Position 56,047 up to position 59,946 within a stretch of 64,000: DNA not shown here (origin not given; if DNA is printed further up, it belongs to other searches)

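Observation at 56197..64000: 2471-aa membrane-anchored giant protein of unknown function translationally coupled to YigZ (IMPACT family)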

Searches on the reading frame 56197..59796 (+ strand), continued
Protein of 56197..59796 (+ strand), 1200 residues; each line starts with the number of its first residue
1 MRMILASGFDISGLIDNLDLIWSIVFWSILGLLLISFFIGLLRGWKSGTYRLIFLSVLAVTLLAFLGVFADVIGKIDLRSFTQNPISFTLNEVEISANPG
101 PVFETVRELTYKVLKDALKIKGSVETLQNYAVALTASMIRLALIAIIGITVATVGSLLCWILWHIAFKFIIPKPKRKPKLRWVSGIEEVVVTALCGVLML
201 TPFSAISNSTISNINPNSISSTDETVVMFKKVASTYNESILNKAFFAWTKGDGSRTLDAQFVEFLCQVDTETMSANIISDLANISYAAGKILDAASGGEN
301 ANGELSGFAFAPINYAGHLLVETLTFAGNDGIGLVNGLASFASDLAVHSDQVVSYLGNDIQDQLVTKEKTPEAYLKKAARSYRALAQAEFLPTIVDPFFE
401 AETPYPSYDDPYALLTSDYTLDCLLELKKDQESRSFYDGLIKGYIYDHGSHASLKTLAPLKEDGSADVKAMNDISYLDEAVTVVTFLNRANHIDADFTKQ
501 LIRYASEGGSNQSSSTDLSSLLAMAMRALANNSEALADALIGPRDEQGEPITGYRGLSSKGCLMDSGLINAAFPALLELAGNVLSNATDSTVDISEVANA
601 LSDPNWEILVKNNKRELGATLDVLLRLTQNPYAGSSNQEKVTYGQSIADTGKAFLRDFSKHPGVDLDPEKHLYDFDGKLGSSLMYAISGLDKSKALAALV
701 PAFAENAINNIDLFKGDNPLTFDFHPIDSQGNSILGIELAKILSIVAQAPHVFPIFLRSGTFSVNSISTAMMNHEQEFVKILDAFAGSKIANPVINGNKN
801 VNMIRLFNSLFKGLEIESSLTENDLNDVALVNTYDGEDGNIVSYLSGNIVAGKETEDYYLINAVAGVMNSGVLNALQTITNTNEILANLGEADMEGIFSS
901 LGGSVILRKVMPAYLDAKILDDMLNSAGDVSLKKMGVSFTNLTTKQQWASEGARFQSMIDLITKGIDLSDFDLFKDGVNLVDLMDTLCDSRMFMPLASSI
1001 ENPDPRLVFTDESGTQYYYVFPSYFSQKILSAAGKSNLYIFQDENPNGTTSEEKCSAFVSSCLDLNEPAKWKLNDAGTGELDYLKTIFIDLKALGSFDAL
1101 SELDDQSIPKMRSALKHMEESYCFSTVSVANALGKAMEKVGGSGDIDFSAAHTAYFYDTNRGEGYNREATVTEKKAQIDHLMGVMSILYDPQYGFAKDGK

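Call 76: find_encoding_contigs(protein=P0173, flank=8000, max_places=1)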
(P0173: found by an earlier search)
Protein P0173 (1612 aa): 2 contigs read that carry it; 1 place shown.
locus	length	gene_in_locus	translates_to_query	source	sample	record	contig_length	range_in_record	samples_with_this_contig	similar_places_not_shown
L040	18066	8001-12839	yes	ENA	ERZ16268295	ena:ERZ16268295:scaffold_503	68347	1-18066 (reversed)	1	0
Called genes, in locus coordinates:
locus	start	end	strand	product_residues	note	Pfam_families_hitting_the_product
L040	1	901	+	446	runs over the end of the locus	PF04326:SLFN_AlbA_2, PF13749:HATPase_c_4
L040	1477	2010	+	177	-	-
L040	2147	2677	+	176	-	-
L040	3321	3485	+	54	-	-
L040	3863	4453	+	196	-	PF01381:HTH_3, PF12844:HTH_19, PF13443:HTH_26, PF13560:HTH_31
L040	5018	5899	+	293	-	PF02645:DegV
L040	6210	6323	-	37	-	-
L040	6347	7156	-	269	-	PF05857:TraX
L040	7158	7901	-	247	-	PF02517:Rce1-like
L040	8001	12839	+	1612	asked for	-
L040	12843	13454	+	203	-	PF01205:Impact_N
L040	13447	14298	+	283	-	PF01656:CbiA, PF02374:ArsA_ATPase (faint), PF10609:ParA, PF13614:AAA_31 (weak)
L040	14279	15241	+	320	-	-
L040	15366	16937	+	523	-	PF02446:Glyco_hydro_77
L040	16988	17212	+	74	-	PF00550:PP-binding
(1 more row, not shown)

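Call 88: search_protein_families(library=pfam, alignment_id=A9, max_evalue=0.01)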
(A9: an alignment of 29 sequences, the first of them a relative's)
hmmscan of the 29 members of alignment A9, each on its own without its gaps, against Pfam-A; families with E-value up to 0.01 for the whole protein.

A. member 1, P0134 (1558 aa): 2 families
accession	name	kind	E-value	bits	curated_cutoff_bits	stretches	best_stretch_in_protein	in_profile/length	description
PF02674.22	Colicin_V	-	0.001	19.5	29.3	1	14-187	5-124/144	Colicin V production protein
PF18609.8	SAM_Exu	-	0.007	17.1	28.9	0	1026-1072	25-71/72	Exuperantia SAM-like domain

B. families by the number of members that match (of 29 scanned): 6 families
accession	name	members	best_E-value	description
PF02674.22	Colicin_V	2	0.00012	Colicin V production protein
PF09335.16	VTT_dom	1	0.0018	VTT domain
PF02791.22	DDT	1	0.0025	DDT domain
PF03969.22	AFG1_ATPase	1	0.0054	AFG1-like ATPase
PF12822.12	ECF_trnsprt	1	0.0065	ECF transporter, substrate-specific component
PF18609.8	SAM_Exu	1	0.007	Exuperantia SAM-like domain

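Call 94: list_cluster_members(proteins=[P0018, P0022, P0036, P0043, P0062, P0081, P0094, P0105, P0118, P0145])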
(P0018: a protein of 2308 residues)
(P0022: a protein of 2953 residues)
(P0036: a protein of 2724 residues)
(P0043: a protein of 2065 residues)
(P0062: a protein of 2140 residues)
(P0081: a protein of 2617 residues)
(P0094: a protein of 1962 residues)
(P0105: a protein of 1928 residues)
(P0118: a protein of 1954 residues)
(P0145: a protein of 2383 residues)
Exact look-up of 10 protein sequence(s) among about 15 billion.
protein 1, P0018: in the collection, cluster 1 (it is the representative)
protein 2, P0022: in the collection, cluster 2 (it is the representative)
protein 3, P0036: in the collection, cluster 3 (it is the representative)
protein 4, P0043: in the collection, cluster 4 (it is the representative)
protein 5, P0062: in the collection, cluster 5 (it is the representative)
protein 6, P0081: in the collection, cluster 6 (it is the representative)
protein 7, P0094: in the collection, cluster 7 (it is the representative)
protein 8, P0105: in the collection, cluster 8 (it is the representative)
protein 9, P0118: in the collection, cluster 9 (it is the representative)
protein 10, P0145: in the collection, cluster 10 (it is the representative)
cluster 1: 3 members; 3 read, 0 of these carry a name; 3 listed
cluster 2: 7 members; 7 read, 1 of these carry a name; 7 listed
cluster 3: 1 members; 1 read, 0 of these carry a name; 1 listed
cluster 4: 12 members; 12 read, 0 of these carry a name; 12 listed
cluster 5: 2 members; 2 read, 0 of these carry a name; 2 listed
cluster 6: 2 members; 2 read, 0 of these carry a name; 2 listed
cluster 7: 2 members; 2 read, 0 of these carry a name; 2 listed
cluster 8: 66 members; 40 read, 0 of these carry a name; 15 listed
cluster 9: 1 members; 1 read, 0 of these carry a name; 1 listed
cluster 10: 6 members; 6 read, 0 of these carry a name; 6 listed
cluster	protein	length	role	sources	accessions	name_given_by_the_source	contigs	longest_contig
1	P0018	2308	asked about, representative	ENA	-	-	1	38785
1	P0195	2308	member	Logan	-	-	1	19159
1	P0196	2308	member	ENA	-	-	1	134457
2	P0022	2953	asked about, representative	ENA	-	-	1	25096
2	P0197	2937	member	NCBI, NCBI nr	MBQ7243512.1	MAG: hypothetical protein IJS52_04845 [Bacilli bacterium] | hypothetical protein [Bacilli bacterium]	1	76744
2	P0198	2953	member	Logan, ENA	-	-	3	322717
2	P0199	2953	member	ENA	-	-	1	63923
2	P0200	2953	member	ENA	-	-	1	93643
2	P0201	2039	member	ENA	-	-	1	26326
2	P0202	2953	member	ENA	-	-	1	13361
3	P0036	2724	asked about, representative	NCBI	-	-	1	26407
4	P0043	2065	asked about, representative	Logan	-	-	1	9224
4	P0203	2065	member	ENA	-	-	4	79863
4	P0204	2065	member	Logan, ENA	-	-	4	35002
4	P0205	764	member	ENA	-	-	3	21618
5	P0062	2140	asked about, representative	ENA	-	-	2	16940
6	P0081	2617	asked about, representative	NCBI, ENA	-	-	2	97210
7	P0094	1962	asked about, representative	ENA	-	-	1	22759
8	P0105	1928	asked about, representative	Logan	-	-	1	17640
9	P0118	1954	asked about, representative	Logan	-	-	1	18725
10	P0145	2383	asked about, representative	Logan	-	-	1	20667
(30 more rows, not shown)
